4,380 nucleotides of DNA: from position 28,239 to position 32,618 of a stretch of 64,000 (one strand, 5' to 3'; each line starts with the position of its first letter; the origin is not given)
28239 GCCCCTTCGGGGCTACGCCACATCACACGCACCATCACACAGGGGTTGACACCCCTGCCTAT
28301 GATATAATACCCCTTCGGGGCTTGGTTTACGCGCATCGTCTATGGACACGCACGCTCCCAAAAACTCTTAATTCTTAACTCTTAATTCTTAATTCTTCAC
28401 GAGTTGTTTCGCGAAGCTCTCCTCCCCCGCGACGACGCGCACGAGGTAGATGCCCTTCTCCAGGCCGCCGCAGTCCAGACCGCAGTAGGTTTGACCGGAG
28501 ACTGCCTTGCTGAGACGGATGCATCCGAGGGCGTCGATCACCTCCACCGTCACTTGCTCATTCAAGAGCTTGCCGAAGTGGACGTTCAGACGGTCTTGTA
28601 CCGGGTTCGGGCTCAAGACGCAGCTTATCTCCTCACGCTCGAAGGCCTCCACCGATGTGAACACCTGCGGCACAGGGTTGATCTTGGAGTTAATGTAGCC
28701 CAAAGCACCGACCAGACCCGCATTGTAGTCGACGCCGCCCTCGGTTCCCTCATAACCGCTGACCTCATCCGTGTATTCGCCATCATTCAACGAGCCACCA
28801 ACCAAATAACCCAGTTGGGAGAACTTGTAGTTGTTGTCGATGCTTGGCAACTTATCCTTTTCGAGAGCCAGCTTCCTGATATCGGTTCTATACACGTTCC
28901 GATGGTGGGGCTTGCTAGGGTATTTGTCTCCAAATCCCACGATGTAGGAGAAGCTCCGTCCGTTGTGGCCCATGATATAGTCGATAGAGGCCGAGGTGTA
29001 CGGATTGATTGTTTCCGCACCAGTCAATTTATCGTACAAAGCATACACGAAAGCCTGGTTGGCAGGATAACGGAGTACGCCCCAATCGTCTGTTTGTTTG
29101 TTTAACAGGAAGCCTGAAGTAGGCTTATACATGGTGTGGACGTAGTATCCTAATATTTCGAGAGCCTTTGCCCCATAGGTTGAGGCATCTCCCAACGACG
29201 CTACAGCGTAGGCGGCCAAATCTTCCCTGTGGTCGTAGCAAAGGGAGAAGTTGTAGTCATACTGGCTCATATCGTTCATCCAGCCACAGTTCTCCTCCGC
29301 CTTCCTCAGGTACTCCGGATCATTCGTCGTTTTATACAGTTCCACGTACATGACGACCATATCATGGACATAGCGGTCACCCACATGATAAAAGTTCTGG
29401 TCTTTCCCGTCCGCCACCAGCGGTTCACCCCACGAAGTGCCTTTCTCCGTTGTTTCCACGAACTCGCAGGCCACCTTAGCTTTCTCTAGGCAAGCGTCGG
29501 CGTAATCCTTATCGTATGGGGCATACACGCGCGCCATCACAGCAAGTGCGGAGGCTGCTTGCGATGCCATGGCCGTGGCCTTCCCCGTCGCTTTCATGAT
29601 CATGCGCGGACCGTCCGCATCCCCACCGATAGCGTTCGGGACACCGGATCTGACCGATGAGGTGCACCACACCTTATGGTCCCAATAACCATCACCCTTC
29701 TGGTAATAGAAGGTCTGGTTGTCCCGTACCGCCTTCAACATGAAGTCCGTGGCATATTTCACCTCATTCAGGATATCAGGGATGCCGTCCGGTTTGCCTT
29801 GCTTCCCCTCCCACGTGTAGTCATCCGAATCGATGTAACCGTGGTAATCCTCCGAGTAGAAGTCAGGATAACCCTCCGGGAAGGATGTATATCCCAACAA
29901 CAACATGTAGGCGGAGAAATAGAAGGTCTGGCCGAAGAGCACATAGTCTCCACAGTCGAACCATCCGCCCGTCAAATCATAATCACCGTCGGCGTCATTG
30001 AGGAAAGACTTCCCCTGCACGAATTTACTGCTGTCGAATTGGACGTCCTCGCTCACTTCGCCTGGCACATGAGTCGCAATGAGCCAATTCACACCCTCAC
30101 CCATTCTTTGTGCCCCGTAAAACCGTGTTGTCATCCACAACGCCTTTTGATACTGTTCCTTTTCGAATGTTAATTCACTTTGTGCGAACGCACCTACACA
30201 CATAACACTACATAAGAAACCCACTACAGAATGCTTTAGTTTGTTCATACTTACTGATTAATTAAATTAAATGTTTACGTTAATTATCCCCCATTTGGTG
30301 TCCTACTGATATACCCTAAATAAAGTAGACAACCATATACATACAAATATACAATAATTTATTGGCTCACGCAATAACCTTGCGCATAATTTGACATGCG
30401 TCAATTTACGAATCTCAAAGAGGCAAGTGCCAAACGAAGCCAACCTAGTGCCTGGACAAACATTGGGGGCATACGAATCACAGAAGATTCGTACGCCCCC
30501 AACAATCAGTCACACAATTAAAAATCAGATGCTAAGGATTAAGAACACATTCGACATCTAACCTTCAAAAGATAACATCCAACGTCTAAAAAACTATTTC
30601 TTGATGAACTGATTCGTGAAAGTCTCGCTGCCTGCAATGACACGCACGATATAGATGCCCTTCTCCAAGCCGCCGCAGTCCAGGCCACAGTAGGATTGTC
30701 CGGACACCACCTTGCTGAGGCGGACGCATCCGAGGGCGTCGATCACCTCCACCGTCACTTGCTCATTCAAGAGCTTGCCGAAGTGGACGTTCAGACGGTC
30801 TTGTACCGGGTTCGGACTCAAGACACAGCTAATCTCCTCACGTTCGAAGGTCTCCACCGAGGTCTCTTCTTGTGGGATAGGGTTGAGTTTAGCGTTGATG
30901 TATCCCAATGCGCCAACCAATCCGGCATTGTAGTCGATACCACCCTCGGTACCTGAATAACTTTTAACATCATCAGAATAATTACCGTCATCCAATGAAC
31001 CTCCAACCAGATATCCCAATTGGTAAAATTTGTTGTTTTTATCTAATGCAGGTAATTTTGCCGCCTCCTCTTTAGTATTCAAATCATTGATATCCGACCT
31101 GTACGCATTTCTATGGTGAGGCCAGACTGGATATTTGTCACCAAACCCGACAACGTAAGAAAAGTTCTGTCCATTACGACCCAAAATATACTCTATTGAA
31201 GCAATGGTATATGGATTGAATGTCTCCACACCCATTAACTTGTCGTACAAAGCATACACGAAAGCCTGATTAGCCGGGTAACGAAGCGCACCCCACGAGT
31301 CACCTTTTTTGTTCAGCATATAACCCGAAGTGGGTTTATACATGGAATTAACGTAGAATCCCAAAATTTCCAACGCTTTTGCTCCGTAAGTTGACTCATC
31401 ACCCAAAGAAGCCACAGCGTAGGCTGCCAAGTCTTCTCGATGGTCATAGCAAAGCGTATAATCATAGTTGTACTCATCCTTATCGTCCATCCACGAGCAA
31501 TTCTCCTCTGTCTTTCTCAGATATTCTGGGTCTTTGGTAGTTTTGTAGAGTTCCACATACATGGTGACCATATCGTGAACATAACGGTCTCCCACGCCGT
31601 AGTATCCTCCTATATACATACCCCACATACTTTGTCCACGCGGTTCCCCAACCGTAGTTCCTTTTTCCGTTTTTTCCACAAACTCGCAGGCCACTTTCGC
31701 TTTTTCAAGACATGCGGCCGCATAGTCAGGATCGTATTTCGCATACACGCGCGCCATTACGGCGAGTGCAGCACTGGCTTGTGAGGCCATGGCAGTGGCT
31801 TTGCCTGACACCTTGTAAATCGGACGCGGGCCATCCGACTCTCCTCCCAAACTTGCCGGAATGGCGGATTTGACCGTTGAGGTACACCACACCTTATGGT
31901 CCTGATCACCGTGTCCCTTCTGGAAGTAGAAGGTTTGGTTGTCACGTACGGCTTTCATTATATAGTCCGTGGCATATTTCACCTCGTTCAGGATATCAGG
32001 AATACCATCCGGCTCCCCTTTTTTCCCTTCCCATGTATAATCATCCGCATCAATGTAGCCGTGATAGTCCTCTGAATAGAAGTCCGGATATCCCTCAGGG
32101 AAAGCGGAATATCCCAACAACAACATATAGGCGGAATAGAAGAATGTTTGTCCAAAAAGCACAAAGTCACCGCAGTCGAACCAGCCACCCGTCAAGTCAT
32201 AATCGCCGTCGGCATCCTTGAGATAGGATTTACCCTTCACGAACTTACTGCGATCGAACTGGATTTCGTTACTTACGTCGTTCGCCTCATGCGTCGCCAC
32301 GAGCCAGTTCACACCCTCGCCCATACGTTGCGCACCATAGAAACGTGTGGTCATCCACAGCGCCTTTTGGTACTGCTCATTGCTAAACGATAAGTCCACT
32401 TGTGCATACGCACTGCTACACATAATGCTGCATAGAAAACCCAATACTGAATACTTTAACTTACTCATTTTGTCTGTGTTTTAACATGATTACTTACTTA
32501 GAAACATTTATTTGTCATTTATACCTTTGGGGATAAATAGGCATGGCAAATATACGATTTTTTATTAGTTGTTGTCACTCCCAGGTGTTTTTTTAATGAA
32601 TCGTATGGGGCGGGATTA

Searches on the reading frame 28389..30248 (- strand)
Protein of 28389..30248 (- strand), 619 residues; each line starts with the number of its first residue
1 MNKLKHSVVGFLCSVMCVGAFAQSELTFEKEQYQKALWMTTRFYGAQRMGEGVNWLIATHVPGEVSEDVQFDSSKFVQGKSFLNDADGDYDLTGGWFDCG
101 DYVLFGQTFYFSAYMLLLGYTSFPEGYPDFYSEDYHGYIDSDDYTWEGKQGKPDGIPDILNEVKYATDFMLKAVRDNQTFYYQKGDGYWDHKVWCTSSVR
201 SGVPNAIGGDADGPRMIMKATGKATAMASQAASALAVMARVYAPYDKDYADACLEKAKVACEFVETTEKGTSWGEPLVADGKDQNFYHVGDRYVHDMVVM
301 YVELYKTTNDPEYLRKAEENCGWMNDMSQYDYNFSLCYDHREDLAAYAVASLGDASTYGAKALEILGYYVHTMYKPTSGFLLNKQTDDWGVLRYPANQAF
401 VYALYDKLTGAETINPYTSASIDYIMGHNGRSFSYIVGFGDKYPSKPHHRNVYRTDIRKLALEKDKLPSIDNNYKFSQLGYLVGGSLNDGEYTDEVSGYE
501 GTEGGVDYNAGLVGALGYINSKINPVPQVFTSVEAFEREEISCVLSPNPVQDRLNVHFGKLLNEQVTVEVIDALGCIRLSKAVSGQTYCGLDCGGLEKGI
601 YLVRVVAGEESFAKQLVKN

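Call 20: search_protein_families(library=pfam, proteins=[window:28389-30248:-], max_evalue=0.001)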
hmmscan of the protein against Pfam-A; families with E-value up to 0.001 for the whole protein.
window:28389-30248:- (619 aa): 2 families
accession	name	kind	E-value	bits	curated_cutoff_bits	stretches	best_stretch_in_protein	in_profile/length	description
PF00759.25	Glyco_hydro_9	-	4.4e-78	264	27.7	1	33-516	1-444/444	Glycosyl hydrolase family 9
PF18962.6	Por_Secre_tail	-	7e-09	36.3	27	1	547-616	3-73/75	Secretion system C-terminal sorting domain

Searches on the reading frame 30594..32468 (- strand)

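Call 20: search_protein_families(library=pfam, proteins=[window:30594-32468:-], max_evalue=0.001)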
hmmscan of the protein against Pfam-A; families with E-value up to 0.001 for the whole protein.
window:30594-32468:- (624 aa): 2 families
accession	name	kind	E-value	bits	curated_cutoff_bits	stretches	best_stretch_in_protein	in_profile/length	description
PF00759.25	Glyco_hydro_9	-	5.8e-80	270.2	27.7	1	33-521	1-444/444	Glycosyl hydrolase family 9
PF18962.6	Por_Secre_tail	-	4.8e-09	36.8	27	1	552-622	3-74/75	Secretion system C-terminal sorting domain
